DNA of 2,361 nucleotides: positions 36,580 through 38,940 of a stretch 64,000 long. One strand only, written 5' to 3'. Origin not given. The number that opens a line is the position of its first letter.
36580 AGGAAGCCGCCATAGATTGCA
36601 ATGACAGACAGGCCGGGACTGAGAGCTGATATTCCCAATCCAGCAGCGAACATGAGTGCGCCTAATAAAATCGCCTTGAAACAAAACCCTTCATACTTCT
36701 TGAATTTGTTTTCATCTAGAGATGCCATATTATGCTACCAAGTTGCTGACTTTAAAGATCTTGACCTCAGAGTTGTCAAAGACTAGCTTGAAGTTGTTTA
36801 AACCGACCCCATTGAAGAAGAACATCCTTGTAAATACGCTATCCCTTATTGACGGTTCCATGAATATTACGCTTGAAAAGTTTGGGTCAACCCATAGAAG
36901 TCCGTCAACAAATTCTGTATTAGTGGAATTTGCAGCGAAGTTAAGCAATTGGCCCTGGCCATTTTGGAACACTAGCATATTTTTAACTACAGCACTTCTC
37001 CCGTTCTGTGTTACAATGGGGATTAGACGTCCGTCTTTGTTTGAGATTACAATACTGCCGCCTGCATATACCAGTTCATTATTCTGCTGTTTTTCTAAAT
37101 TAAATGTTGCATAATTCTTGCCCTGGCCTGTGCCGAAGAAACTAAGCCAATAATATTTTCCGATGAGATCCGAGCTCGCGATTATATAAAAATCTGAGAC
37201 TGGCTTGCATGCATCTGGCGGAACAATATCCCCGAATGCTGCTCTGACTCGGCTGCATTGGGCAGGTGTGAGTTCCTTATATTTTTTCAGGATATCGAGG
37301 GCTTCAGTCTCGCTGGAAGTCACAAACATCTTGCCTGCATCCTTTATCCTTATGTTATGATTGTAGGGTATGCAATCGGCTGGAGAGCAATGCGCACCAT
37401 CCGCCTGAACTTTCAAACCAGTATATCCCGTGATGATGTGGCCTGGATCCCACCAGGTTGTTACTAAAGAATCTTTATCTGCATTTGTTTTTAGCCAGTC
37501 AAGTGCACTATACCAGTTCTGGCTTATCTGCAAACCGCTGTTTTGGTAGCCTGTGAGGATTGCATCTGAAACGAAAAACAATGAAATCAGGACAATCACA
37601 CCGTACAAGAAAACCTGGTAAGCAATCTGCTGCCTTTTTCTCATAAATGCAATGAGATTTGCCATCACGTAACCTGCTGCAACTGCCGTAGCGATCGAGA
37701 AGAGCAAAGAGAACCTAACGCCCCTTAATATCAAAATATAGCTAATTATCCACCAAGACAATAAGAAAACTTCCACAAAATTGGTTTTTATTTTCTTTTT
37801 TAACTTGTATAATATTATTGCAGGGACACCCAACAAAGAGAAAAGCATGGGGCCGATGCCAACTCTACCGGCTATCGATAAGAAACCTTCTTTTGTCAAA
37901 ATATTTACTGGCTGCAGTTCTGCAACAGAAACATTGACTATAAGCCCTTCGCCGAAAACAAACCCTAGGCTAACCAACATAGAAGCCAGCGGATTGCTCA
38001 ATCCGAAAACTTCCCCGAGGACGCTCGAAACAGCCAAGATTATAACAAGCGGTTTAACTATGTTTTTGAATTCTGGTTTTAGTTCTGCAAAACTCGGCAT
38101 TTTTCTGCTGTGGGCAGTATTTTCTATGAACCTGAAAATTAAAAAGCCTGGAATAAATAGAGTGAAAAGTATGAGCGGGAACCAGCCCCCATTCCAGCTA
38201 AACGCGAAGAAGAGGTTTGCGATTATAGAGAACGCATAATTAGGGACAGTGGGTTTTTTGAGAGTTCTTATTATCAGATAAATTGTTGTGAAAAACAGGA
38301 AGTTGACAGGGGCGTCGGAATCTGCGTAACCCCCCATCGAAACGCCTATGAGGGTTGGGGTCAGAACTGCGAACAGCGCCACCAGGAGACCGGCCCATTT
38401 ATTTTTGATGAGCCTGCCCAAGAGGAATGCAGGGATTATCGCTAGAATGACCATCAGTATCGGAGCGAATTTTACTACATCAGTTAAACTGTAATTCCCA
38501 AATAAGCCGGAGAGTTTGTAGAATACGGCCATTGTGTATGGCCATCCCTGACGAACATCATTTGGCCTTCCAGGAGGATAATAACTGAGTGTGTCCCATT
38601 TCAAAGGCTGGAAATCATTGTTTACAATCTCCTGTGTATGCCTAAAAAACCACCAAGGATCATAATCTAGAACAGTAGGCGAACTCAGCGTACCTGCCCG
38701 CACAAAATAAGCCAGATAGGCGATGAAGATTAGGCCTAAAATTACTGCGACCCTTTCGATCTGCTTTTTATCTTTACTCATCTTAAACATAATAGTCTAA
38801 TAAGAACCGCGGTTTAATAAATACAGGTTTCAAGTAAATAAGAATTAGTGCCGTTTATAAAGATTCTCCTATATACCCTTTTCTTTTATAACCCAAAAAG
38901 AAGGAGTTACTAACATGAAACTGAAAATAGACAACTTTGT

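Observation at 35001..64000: Large surface-glycan (agl-like) island of about 29 kb with AglH, AglB (WWDPG variant), multiple GT-C, GT4 and GT2 transferases and five methyltransferases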

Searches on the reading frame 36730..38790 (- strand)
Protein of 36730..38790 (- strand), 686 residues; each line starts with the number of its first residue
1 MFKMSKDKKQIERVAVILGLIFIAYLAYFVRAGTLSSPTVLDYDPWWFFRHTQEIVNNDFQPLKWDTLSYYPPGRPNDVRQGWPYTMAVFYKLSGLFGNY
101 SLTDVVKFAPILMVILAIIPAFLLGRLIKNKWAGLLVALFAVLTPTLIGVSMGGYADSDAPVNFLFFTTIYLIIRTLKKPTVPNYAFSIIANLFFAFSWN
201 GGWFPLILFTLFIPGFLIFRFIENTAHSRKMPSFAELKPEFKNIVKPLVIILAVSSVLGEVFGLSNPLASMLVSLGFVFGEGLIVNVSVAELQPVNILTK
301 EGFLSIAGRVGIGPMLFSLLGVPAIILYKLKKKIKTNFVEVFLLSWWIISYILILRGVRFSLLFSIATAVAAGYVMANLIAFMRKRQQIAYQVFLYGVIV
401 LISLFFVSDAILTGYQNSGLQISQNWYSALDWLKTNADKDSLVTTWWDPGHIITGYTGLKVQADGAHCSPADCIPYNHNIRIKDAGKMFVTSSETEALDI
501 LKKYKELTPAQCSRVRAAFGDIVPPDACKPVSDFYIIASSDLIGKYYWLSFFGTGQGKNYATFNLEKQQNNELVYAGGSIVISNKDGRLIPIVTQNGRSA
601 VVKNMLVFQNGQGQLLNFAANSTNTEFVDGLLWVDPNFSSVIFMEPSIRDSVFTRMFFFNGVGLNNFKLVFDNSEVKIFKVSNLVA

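Call 3: search_protein_families(library=pfam, proteins=[window:36730-38790:-], max_evalue=0.01)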
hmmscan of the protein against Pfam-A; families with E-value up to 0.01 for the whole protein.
window:36730-38790:- (686 aa): 1 family
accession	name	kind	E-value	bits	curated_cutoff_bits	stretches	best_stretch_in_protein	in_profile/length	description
PF02516.20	STT3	-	6.2e-24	85.7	24.5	1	36-411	25-401/405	Oligosaccharyl transferase STT3, N-terminal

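Call 12: find_homologous_proteins(query=window:36730-38790:-, max_evalue=0.00001)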
Query window:36730-38790:- (686 aa): 392 proteins with E <= 0.00001 among 8000 candidates; the best 120 are listed.
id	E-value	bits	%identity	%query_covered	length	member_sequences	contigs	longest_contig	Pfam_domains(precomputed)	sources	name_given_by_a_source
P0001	0.0e+0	1538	100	100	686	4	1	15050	PF02516.21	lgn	-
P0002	0.0e+0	1258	79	100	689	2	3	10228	PF02516.21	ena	-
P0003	4.1e-262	889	57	99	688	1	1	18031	PF02516.21,PF13231.13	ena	-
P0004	1.6e-252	858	54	99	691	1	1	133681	PF02516.21,PF13231.13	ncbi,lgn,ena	-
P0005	4.2e-250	850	54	99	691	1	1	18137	PF02516.21,PF13231.13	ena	-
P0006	5.4e-248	843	55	97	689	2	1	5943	PF02516.21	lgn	-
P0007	3.5e-243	827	55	99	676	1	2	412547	PF02516.21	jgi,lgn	jgi:asparagine N-glycosylation enzyme membrane subunit Stt3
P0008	1.1e-241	822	54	99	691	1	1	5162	PF02516.21,PF13231.13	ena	-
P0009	4.9e-241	820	54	98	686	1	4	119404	PF02516.21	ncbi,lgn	-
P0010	1.8e-233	795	53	98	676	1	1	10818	PF02516.21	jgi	jgi:dolichyl-diphosphooligosaccharide--protein glycosyltransferase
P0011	1.5e-230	785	53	98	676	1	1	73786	PF02516.21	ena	-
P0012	1.6e-230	785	53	98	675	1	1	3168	PF02516.21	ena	-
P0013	4.4e-230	784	53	98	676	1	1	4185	PF02516.21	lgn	-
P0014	6.2e-222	757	51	99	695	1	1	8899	PF02516.21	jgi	jgi:dolichyl-diphosphooligosaccharide--protein glycosyltransferase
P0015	7.5e-218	743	51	94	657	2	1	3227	PF02516.21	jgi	-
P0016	2.1e-217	742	50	98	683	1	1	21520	PF02516.21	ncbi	-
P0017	3.9e-217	741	51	97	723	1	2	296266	PF02516.21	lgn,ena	-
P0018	3.9e-217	741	49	97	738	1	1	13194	PF02516.21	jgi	jgi:dolichyl-diphosphooligosaccharide--protein glycosyltransferase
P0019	1.8e-216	739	49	96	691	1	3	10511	PF02516.21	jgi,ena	-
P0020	6.4e-216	737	50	95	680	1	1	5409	PF02516.21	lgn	-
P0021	7.9e-216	736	50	97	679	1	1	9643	PF02516.21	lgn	-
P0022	1.4e-215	736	50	97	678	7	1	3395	PF02516.21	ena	-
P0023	3.9e-215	734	49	97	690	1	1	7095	PF02516.21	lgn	-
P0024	9.1e-215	733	50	98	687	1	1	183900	PF02516.21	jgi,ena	-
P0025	9.7e-215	733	50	98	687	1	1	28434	PF02516.21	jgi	jgi:asparagine N-glycosylation enzyme membrane subunit Stt3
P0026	1.0e-214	733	47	99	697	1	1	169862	PF02516.21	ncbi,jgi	-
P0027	1.0e-213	729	48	99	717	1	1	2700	PF02516.21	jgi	-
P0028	9.7e-213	726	49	97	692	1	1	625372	PF02516.21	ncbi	-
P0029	1.1e-212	726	49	97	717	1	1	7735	PF02516.21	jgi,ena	-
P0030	1.1e-212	726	49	97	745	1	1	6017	PF02516.21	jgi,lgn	-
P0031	4.9e-212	724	49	98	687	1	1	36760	PF02516.21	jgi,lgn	jgi:asparagine N-glycosylation enzyme membrane subunit Stt3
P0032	5.1e-212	724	48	97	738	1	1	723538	PF02516.21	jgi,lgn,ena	-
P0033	1.3e-211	722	51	96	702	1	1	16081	PF02516.21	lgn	-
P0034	2.0e-211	722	50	98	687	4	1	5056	PF02516.21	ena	-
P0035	2.6e-211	722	47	99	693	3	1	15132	PF02516.21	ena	-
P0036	6.3e-211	720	47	98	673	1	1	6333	PF02516.21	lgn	-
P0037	9.2e-211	720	49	97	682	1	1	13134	PF02516.21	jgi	-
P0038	9.6e-211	720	48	97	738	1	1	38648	PF02516.21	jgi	jgi:dolichyl-diphosphooligosaccharide--protein glycosyltransferase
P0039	1.6e-210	719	47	96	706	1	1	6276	PF02516.21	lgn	-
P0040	2.3e-210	718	48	99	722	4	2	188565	PF02516.21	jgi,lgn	jgi:asparagine N-glycosylation enzyme membrane subunit Stt3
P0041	2.4e-210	718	48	98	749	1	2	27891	PF02516.21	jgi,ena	jgi:dolichyl-diphosphooligosaccharide--protein glycosyltransferase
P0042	2.8e-210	718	45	99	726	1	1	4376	PF02516.21,PF13231.13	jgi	-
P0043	3.2e-210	718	49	96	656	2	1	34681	PF02516.21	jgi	-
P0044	3.3e-210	718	50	95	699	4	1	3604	PF02516.21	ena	-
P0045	5.4e-210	717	47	99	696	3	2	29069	PF02516.21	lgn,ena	-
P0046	1.2e-209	716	49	97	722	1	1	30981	PF02516.21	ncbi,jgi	-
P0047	1.2e-209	716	51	96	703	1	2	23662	PF02516.21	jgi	jgi:dolichyl-diphosphooligosaccharide--protein glycosyltransferase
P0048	3.0e-209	715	46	99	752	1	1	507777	PF02516.21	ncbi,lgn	-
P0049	4.5e-209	714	49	99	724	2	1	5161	PF02516.21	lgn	-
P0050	5.4e-209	714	47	98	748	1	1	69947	PF02516.21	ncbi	-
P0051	1.1e-208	713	47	98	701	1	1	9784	PF02516.21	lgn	-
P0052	1.9e-208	712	47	99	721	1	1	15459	PF02516.21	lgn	-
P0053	2.5e-208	712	50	97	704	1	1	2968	PF02516.21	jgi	jgi:asparagine N-glycosylation enzyme membrane subunit Stt3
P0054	2.9e-208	711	47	97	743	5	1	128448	PF02516.21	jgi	jgi:asparagine N-glycosylation enzyme membrane subunit Stt3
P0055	4.2e-208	711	48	98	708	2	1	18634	PF02516.21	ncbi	-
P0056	4.9e-208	711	47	98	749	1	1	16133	PF02516.21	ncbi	-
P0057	7.6e-208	710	48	97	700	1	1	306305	PF02516.21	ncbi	-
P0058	9.8e-208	710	48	98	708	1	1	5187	PF02516.21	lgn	-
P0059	1.3e-207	709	48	96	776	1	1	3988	PF02516.21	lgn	-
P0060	2.2e-207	709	49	97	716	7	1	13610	PF02516.21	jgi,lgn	jgi:asparagine N-glycosylation enzyme membrane subunit Stt3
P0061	2.9e-207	708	47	97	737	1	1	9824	PF02516.21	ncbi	-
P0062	3.5e-207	708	49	96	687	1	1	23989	PF02516.21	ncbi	ncbi:MAG: STT3 domain-containing protein [Candidatus Aenigmatarchaeota archaeon]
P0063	4.2e-207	708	48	97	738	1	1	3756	PF02516.21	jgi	jgi:dolichyl-diphosphooligosaccharide--protein glycosyltransferase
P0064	6.6e-207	707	49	98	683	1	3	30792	PF02516.21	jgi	-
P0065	9.9e-207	706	47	100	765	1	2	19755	PF02516.21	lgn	-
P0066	1.3e-206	706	44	98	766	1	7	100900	PF02516.21,PF13231.13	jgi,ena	-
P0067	2.9e-206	705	50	97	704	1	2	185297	PF02516.21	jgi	jgi:asparagine N-glycosylation enzyme membrane subunit Stt3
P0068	3.3e-206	705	47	98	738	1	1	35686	PF02516.21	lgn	-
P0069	4.5e-206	704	46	98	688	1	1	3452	PF02516.21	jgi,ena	-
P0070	7.7e-206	703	51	95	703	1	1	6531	PF02516.21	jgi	-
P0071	9.4e-206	703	48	98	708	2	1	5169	PF02516.21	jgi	-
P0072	1.5e-205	702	48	96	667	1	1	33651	PF02516.21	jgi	jgi:dolichyl-diphosphooligosaccharide--protein glycosyltransferase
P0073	1.5e-205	702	48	99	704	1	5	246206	PF02516.21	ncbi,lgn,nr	ncbi:MAG: hypothetical protein HYT70_00790 [Candidatus Aenigmarchaeota archaeon]|nr:hypothetical pro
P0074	2.9e-205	702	49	96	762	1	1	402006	PF02516.21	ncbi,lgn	-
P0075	3.7e-205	701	47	95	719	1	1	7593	PF02516.21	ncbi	-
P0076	6.5e-205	700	46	96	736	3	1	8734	PF02516.21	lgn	-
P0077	6.6e-205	700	47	99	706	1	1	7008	PF02516.21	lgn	-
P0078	2.1e-204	699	46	97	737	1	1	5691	PF02516.21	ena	-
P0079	2.3e-204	699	47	96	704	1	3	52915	PF02516.21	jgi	jgi:dolichyl-diphosphooligosaccharide--protein glycosyltransferase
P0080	2.3e-204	699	45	98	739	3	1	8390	PF02516.21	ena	-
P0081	3.5e-204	698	47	98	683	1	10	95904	PF02516.21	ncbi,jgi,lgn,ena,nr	ncbi:MAG: hypothetical protein J4452_03180 [Candidatus Aenigmarchaeota archaeon]|nr:hypothetical pro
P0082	3.6e-204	698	49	98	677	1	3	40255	PF02516.21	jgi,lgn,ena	-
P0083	4.0e-204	698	46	97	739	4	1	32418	PF02516.21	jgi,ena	-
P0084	1.1e-203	696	46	95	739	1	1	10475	PF02516.21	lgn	-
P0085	1.2e-203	696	47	99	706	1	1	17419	PF02516.21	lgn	-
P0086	1.3e-203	696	48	97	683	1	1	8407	PF02516.21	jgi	-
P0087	1.3e-203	696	46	99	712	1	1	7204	PF02516.21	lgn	-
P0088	1.8e-203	696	48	97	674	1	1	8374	PF02516.21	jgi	jgi:dolichyl-diphosphooligosaccharide--protein glycosyltransferase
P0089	2.1e-203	695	45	97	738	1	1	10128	PF02516.21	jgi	jgi:asparagine N-glycosylation enzyme membrane subunit Stt3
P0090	2.7e-203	695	46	95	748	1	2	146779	PF02516.21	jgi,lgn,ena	-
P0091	2.7e-203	695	46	99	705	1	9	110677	PF02516.21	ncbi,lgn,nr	ncbi:MAG: hypothetical protein HYS62_00995 [Candidatus Aenigmarchaeota archaeon]|nr:hypothetical pro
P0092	3.1e-203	695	49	98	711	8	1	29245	PF02516.21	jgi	jgi:asparagine N-glycosylation enzyme membrane subunit Stt3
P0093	4.4e-203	694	47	96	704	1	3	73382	PF02516.21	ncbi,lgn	-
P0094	5.1e-203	694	47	99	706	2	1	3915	PF02516.21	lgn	-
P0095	5.4e-203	694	47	98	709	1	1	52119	PF02516.21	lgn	-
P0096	6.4e-203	694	45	96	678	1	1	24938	PF02516.21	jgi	jgi:dolichyl-diphosphooligosaccharide--protein glycosyltransferase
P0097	6.6e-203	694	47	98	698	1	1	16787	PF02516.21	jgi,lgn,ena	-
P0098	2.5e-202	692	47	95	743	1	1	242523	PF02516.21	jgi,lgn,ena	-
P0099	2.8e-202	692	48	98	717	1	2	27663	PF02516.21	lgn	-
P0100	3.1e-202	692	48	95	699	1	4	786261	PF02516.21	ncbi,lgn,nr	ncbi:MAG: hypothetical protein HYW24_01600 [Candidatus Aenigmarchaeota archaeon]|nr:hypothetical pro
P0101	4.0e-202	691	46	97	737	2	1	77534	PF02516.21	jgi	-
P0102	4.8e-202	691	46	99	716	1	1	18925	PF02516.21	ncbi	-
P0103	4.9e-202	691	47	98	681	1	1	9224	PF02516.21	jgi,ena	-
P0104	4.9e-202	691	45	96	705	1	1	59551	PF02516.21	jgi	jgi:hypothetical protein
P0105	6.4e-202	691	47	98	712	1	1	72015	PF02516.21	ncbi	-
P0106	6.5e-202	690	47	98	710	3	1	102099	PF02516.21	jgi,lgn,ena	-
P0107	9.7e-202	690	46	97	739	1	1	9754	PF02516.21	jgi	jgi:asparagine N-glycosylation enzyme membrane subunit Stt3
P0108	9.9e-202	690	47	99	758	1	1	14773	PF02516.21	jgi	jgi:dolichyl-diphosphooligosaccharide--protein glycosyltransferase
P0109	1.0e-201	690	44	99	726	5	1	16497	PF02516.21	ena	-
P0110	1.2e-201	690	47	98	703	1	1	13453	PF02516.21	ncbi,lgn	-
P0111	1.7e-201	689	45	99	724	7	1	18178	PF02516.21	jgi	-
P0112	1.9e-201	689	47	96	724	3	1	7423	PF02516.21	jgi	-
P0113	2.0e-201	689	46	97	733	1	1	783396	PF02516.21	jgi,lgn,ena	-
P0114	3.1e-201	688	48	98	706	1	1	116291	PF02516.21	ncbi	-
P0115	3.7e-201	688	46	95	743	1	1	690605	PF02516.21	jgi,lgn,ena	-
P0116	1.2e-200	686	46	98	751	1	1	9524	PF02516.21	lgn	-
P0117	1.3e-200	686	47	95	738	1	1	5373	PF02516.21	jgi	-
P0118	3.0e-200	685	46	95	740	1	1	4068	PF02516.21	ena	-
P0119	6.8e-200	684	50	95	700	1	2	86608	PF02516.21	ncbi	ncbi:MAG: STT3 domain-containing protein [Candidatus Anstonellales archaeon]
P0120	1.9e-199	682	46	97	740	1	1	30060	PF02516.21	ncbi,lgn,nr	ncbi:MAG: hypothetical protein HY361_02215 [Candidatus Aenigmarchaeota archaeon]|nr:hypothetical pro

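Call 15: search_solved_structures(query=window:36730-38790:-, max_evalue=0.01, show_alignments=2)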
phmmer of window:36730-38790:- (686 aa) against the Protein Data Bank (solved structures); distinct sequences matched with E-value up to 0.01: 16.
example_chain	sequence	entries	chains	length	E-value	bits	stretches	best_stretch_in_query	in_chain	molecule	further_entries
6s7t_A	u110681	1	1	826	3.2e-12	48.6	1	20-217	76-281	Dolichyl-diphosphooligosaccharide--protein glycosyltransferase subunit STT3B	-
8i9p_Lh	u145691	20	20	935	1.3e-10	43.3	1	6-210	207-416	dolichyl-diphosphooligosaccharide--protein glycotransferase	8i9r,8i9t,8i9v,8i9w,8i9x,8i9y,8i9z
6s7o_A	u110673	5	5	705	1.3e-08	36.7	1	17-214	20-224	Dolichyl-diphosphooligosaccharide--protein glycosyltransferase subunit STT3A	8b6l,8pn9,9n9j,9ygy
6ftj_5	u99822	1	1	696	3.2e-08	35.4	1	17-214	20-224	Dolichyl-diphosphooligosaccharide--protein glycosyltransferase subunit STT3A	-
6ftg_5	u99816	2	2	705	4.1e-08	35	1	17-214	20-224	Dolichyl-diphosphooligosaccharide--protein glycosyltransferase subunit STT3A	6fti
6c26_A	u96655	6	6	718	1.3e-07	33.4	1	24-216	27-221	Dolichyl-diphosphooligosaccharide--protein glycosyltransferase subunit STT3 | Dolichyl-diphosphooligosaccharide--protein glycotransferase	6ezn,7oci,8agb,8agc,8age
3rce_A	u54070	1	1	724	1.9e-07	32.8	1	310-466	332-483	Oligosaccharide transferase to N-glycosylate proteins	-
5ogl_A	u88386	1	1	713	2e-07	32.8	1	296-466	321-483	Undecaprenyl-diphosphooligosaccharide--protein glycotransferase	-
6gxc_A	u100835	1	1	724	2e-07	32.7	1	296-466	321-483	Undecaprenyl-diphosphooligosaccharide--protein glycotransferase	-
3aag_A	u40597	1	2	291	1.9e-06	29.5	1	422-468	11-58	General glycosylation pathway protein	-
3waj_A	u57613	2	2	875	1.5e-05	26.6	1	43-212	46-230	Transmembrane oligosaccharyl transferase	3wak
5gmy_A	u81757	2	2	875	1.5e-05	26.6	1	43-212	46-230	Transmembrane oligosaccharyl transferase, putative | Dolichyl-phosphooligosaccharide-protein glycotransferase 3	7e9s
3vu1_A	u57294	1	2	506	0.00037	22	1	417-473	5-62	Putative uncharacterized protein PH0242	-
2zag_A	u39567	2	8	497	0.0026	19.2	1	424-473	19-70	Oligosaccharyl transferase stt3 subunit related protein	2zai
5aza_A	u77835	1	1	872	0.0068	17.8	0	422-473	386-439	Maltose-binding periplasmic protein,Oligosaccharyl transferase stt3 subunit related protei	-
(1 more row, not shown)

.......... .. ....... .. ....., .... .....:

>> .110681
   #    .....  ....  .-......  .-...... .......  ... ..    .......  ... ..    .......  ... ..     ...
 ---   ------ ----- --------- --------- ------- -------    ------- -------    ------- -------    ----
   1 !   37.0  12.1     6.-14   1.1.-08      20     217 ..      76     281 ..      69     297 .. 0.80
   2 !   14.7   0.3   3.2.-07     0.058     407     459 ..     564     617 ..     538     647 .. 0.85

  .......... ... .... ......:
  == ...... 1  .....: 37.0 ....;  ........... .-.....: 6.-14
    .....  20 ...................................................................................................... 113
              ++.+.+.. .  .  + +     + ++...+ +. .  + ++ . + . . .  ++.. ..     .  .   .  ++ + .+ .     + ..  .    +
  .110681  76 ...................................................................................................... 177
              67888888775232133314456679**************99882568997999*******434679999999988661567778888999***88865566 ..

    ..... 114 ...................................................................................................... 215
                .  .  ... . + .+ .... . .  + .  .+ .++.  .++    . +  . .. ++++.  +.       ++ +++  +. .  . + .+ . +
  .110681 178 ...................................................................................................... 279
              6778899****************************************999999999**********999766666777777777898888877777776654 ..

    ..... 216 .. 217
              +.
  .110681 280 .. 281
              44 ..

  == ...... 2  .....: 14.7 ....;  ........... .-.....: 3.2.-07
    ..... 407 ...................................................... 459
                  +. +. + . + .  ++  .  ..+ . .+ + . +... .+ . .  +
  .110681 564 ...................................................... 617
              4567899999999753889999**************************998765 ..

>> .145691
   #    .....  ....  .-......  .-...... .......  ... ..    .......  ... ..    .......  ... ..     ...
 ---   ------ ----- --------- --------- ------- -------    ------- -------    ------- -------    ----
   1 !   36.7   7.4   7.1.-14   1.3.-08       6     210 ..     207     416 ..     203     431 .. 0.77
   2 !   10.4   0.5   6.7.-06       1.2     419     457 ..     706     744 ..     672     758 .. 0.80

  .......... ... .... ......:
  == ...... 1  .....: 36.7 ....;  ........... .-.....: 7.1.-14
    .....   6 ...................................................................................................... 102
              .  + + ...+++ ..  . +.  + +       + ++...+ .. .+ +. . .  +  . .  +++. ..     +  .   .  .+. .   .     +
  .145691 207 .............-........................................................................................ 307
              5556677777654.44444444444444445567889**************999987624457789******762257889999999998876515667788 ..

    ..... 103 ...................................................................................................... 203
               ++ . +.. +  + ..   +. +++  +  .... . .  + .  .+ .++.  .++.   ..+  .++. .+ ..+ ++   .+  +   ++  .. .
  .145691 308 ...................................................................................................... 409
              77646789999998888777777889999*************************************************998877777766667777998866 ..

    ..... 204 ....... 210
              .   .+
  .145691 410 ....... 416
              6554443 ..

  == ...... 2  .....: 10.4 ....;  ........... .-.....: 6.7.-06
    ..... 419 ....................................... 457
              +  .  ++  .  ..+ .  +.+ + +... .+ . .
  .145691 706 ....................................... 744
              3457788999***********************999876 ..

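Call 16: find_encoding_contigs(protein=P0004, flank=10000, max_places=2)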
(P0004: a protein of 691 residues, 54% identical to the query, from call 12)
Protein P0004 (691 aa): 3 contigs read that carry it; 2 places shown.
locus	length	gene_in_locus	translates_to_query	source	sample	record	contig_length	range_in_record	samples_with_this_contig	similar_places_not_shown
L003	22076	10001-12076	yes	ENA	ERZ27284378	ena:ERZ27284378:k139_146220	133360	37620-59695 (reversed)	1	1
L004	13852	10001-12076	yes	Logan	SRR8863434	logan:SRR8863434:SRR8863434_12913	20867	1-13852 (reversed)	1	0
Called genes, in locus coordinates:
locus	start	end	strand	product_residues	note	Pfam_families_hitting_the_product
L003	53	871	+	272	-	-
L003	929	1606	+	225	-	PF00535:Glycos_transf_2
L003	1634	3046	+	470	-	PF13231:PMT_2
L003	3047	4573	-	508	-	PF02366:PMT (weak), PF14897:EpsG (weak), PF13231:PMT_2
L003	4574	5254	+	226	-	PF01209:Ubie_methyltran (weak), PF13489:Methyltransf_23, PF07021:MetW, PF13847:Methyltransf_31, PF08241:Methyltransf_11, PF08242:Methyltransf_12, PF13649:Methyltransf_25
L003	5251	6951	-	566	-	PF10131:PTPS_related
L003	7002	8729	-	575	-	PF13231:PMT_2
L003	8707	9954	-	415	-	PF13439:Glyco_transf_4, PF20706:GT4-conflict (weak), PF00534:Glycos_transf_1, PF13692:Glyco_trans_1_4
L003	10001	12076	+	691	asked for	PF02516:STT3, PF13231:PMT_2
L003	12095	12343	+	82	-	-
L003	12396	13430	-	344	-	PF00953:Glycos_transf_4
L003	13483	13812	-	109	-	PF01849:NAC, PF19026:UBA_HYPK (weak)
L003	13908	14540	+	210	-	-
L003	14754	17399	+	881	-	PF03104:DNA_pol_B_exo1, PF00136:DNA_pol_B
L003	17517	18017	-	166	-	-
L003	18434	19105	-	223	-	-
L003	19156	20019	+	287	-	PF00696:AA_kinase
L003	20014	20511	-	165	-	PF01970:TctA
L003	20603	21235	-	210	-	PF01970:TctA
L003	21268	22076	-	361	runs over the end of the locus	PF01950:FBPase_3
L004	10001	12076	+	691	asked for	PF02516:STT3, PF13231:PMT_2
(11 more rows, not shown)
